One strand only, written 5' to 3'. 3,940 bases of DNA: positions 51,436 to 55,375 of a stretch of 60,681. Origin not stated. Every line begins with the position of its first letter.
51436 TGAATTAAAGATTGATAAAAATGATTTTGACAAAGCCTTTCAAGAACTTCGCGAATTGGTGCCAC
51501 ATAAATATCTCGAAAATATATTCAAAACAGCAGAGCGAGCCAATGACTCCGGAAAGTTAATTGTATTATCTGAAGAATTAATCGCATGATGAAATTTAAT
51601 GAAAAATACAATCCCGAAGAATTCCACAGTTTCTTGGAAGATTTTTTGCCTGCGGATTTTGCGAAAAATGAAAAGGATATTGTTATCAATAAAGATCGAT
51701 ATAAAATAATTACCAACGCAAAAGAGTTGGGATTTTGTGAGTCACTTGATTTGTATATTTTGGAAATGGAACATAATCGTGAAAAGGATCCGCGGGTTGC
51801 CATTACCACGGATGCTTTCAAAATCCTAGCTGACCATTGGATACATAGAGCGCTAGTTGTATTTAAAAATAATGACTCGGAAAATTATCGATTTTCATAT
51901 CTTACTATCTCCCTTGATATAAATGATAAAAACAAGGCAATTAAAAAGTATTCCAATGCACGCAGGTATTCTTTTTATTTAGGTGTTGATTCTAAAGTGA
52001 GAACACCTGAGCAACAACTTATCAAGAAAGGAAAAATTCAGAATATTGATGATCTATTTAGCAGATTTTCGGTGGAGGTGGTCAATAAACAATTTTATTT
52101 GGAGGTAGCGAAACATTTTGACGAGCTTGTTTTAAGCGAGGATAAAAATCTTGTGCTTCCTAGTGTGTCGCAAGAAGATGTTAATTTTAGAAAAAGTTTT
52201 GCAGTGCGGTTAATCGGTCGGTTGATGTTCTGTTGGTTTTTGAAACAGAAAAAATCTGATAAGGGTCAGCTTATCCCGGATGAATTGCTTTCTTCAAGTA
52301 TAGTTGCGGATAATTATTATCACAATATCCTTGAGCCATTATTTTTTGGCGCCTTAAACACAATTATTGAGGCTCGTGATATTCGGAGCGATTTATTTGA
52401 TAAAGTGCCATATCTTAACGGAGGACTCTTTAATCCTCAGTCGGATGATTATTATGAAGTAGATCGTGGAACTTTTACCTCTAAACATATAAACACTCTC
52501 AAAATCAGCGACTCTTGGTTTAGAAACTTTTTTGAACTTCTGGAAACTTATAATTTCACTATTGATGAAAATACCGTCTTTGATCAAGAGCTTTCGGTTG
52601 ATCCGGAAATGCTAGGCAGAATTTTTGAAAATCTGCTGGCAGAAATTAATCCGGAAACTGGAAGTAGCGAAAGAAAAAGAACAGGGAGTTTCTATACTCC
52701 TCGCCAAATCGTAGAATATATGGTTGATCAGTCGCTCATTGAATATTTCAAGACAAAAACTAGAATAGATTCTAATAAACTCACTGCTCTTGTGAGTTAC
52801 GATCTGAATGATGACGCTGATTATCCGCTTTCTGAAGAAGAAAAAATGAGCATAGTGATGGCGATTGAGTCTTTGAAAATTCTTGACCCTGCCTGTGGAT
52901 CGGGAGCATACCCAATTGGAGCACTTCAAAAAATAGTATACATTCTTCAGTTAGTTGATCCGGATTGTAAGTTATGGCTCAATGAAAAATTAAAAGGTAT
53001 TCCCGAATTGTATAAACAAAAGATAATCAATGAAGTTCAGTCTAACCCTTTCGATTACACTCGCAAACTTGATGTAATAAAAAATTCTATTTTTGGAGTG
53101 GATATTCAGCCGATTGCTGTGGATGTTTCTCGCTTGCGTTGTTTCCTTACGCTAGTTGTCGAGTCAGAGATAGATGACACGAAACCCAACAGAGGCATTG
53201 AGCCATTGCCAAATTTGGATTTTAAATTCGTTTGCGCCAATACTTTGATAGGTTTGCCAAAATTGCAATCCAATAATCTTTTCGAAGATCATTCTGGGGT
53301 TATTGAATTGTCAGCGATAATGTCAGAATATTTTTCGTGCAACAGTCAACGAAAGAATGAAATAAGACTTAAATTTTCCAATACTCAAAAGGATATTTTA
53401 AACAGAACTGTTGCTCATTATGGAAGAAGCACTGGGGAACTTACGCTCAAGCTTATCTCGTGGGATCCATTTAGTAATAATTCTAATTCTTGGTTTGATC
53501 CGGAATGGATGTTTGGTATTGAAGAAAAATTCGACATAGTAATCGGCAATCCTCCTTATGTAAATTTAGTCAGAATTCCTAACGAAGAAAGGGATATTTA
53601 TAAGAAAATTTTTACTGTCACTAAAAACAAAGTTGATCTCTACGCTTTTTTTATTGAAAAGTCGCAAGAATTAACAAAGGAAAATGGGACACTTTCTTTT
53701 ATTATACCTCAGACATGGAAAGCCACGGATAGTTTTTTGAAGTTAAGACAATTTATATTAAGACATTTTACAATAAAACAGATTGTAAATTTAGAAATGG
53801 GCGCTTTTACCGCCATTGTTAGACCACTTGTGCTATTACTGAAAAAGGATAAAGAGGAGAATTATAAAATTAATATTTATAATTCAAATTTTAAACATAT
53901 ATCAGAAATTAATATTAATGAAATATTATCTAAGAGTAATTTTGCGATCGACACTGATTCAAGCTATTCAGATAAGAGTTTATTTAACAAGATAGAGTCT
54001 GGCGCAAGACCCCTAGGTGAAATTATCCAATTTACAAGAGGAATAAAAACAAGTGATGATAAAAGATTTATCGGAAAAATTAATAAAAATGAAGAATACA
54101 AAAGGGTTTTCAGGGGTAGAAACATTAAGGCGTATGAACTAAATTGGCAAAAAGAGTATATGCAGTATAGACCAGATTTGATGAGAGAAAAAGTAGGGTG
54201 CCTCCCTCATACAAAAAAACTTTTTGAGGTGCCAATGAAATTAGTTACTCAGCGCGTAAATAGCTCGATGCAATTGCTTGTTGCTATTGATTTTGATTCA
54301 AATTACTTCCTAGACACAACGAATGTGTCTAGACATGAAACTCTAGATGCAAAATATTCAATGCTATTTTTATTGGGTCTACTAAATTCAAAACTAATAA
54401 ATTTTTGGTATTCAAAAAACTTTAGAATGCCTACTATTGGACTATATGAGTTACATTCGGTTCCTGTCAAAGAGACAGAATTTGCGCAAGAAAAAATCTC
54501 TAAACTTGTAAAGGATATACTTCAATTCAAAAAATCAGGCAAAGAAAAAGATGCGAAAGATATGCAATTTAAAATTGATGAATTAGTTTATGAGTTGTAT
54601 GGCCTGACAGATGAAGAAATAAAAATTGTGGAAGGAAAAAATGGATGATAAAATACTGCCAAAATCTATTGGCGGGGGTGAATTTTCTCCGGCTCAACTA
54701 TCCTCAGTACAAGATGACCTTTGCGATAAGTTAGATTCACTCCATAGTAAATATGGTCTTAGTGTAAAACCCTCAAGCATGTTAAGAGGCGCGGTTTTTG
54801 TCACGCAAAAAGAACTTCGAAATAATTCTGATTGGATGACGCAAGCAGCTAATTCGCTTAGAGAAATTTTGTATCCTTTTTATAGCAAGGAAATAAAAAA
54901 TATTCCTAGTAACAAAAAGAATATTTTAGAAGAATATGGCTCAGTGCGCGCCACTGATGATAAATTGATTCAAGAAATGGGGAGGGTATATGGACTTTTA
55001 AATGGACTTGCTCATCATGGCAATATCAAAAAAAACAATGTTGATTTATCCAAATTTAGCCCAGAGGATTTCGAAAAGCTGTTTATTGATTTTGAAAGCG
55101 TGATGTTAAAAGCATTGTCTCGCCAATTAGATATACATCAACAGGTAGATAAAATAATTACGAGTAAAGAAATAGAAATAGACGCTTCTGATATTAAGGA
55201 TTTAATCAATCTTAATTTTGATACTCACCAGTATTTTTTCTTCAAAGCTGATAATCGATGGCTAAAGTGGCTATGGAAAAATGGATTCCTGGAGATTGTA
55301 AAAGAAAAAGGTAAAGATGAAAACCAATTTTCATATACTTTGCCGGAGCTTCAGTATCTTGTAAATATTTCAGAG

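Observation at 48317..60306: Candidate undescribed defence operon: PLD-SNF2 helicase, Eco57I-type MTase, 1165-aa orphan, GHKL ATPase-nuclease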

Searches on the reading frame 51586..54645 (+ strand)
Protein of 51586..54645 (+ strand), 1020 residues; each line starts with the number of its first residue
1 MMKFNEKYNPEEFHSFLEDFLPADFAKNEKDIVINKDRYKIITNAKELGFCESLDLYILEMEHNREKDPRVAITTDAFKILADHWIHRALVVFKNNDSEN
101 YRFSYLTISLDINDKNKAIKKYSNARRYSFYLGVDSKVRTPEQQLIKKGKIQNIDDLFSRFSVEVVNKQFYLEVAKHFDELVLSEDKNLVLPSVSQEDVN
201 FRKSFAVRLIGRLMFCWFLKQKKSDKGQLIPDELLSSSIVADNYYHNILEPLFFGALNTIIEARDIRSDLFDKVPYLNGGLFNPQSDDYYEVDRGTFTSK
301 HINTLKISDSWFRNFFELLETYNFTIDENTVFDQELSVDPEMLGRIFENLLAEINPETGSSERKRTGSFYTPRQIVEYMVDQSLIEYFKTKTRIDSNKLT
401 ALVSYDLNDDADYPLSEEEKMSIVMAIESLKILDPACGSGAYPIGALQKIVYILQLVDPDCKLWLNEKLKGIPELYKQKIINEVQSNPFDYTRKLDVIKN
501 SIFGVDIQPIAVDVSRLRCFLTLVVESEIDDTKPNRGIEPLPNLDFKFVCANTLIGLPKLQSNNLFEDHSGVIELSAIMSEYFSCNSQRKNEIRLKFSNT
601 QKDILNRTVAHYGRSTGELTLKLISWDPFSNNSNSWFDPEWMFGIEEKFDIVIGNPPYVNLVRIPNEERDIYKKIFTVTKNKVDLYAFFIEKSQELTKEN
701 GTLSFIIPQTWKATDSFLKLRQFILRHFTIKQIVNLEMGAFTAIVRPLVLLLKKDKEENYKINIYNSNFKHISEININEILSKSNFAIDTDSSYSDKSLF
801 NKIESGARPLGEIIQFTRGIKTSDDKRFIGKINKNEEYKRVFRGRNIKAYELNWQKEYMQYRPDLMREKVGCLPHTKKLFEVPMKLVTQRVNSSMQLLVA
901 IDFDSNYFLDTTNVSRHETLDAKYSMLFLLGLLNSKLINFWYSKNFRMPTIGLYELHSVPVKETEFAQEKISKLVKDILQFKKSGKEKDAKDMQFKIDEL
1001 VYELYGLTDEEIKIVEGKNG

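Call 6: search_protein_families(library=pfam, proteins=[window:51586-54645:+], max_evalue=0.01)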
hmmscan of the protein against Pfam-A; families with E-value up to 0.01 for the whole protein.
window:51586-54645:+ (1020 aa): 5 families
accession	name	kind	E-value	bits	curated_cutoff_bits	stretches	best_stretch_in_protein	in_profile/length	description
PF07669.17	Eco57I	-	2.6e-33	116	25.3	1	500-736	1-165/171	Eco57I restriction-modification methylase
PF02384.22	N6_Mtase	-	3.5e-14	53.3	20.4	2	632-787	111-266/311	N-6 DNA Methylase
PF12950.13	TaqI_C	-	7.9e-13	49.1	26.5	1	841-961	3-118/118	TaqI-like C-terminal specificity domain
PF20473.4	MmeI_Mtase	-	1.6e-05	24.7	27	0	423-455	14-46/259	MmeI, DNA-methyltransferase domain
PF01170.24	UPF0020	-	0.00037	20.7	22.3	0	646-685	119-158/197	RMKL-like, methyltransferase domain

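Call 7: search_protein_families(library=padloc, proteins=[window:51586-54645:+], max_evalue=0.01)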
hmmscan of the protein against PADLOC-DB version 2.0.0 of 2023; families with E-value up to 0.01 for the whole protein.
window:51586-54645:+ (1020 aa): 58 families (the best 25 are shown)
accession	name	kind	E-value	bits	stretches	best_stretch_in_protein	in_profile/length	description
PDLC03601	REase_MTase_IIG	-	1e-77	260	2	157-557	198-559/1110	Type IIG restriction enzyme-methyltransferase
PDLC03596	REase_MTase_IIG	-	6.3e-59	198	3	429-856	541-939/1148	Type IIG restriction enzyme-methyltransferase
PDLC03612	REase_MTase_IIG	-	2.4e-55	186.3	3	247-595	319-686/1247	Type IIG restriction enzyme-methyltransferase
PDLC03604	REase_MTase_IIG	-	1.8e-33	113.7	2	646-838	532-739/1011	Type IIG restriction enzyme-methyltransferase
PDLC03348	MTase_II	-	5.1e-31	105.9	1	647-1020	345-713/727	Type II methyltransferase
PDLC02521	PglX|PglXI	-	5.2e-29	98.9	2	646-844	479-692/1174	PglX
PDLC03628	REase_MTase_IIG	-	1.2e-27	94.4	3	424-558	489-631/1100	Type IIG restriction enzyme-methyltransferase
PDLC03600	REase_MTase_IIG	-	2e-24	83.7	2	645-829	493-691/1205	Type IIG restriction enzyme-methyltransferase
PDLC02525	PglX|PglXI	-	4.8e-22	76.3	2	646-745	453-550/607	PglX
PDLC03609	REase_MTase_IIG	-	1.9e-21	73.6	3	648-829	557-748/1066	Type IIG restriction enzyme-methyltransferase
PDLC03335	MTase_II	-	3.5e-21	73.5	1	600-842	153-394/607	Type II methyltransferase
PDLC02524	PglX|PglXI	-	1.3e-20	71.4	1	643-847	292-505/722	PglX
PDLC03313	MTase_II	-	1.4e-18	64.8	1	645-808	141-304/563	Type II methyltransferase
PDLC03630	REase_MTase_IIG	-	2.3e-17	60.1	2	646-763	603-737/1100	Type IIG restriction enzyme-methyltransferase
PDLC02643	DrmMI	-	2.5e-17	60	2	359-521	548-694/1347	DrmMI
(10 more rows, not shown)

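Call 8: search_protein_families(library=ncbifam, proteins=[window:51586-54645:+], max_evalue=0.01)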
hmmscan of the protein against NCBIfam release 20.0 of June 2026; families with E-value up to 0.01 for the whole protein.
window:51586-54645:+ (1020 aa): 7 families
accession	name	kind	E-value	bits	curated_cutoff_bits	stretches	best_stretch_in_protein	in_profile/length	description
NF033452.1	BREX_1_MTaseX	exception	2e-28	98.8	500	2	646-829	505-708/1210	BREX-1 system adenine-specific DNA-methyltransferase PglX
TIGR02987.1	met_A_Alw26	exception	1.1e-21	77.2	353.5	1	681-1013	172-499/523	Alw26I/Eco31I/Esp3I family type II restriction adenine-specific DNA-methyltransferase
NF033455.1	BREX_6_MTaseX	exception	4.2e-18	64.3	900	1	646-748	552-650/1319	BREX-6 system adenine-specific DNA-methyltransferase PglX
NF033451.1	BREX_2_MTaseX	equivalog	7.1e-10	37.3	400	1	401-462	224-257/1185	BREX-2 system adenine-specific DNA-methyltransferase PglX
NF047738.1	antiphage_MADS2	equivalog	1.4e-09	36.8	720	1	647-760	441-573/654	methylation-associated defense system DNA methyltransferase MAD2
NF033454.1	BREX_5_MTaseX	exception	1.8e-06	25.8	900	1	647-722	501-573/1404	BREX-5 system adenine-specific DNA-methyltransferase PglX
TIGR03534.1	RF_mod_PrmC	equivalog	0.00011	21.7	199.1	1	639-705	145-217/253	peptide chain release factor N(5)-glutamine methyltransferase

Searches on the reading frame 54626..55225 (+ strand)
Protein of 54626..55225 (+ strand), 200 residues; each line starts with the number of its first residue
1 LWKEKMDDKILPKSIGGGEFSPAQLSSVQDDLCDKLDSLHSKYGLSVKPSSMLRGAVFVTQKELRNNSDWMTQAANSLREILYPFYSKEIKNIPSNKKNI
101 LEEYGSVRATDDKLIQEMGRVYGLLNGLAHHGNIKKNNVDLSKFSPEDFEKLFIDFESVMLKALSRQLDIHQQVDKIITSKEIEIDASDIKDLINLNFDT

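Call 25: search_protein_families(library=pfam, max_evalue=0.1, proteins=[window:54626-55225:+])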
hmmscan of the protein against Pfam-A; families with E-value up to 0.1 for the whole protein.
window:54626-55225:+ (200 aa): 0 families

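Call 73: search_protein_families(library=pfam, alignment_id=A4, max_evalue=0.1)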
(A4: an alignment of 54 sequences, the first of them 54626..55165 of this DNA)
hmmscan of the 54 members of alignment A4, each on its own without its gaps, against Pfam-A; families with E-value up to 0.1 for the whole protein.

A. member 1, window:54626-55165:+ (180 aa): 0 families

B. families by the number of members that match (of 54 scanned): 32 families (the first 25 are shown)
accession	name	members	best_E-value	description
PF18165.6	pP_pnuc_1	16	0.00024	Predicted pPIWI-associating nuclease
PF08867.16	FRG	2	4.6e-16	FRG domain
PF21523.3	ParM_N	2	0.0046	Plasmid segregation protein ParM, C-terminal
PF17908.6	APAF1_C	2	0.051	APAF-1 helical domain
PF21780.2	DUF6875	1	0.00064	Domain of unknown function (DUF6875)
PF21907.4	SAM_CEP-1_C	1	0.0019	CEP-1 C-terminal SAM domain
PF18276.7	TcA_TcB_BD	1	0.0035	Tc toxin complex TcA C-terminal TcB-binding domain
PF04466.19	Terminase_3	1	0.0062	Phage terminase large subunit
PF21407.2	SduA_N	1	0.011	Shedu protein SduA, N-terminal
PF23220.1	HAT_Syf1_M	1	0.017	Pre-mRNA-splicing factor SYF1 middle HAT repeat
PF07412.17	Geminin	1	0.021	Geminin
PF18984.5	DUF5717_N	1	0.024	Family of unknown function (DUF5717)N-terminal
PF02847.23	MA3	1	0.031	MA3 domain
PF14938.12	SNAP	1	0.032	Soluble NSF attachment protein, SNAP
PF11897.13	DUF3417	1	0.036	Protein of unknown function (DUF3417)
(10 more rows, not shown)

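Call 98: search_protein_families(library=padloc, max_evalue=0.01, proteins=[window:54641-55165:+])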
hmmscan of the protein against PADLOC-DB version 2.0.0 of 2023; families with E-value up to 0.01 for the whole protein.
window:54641-55165:+ (175 aa): 0 families
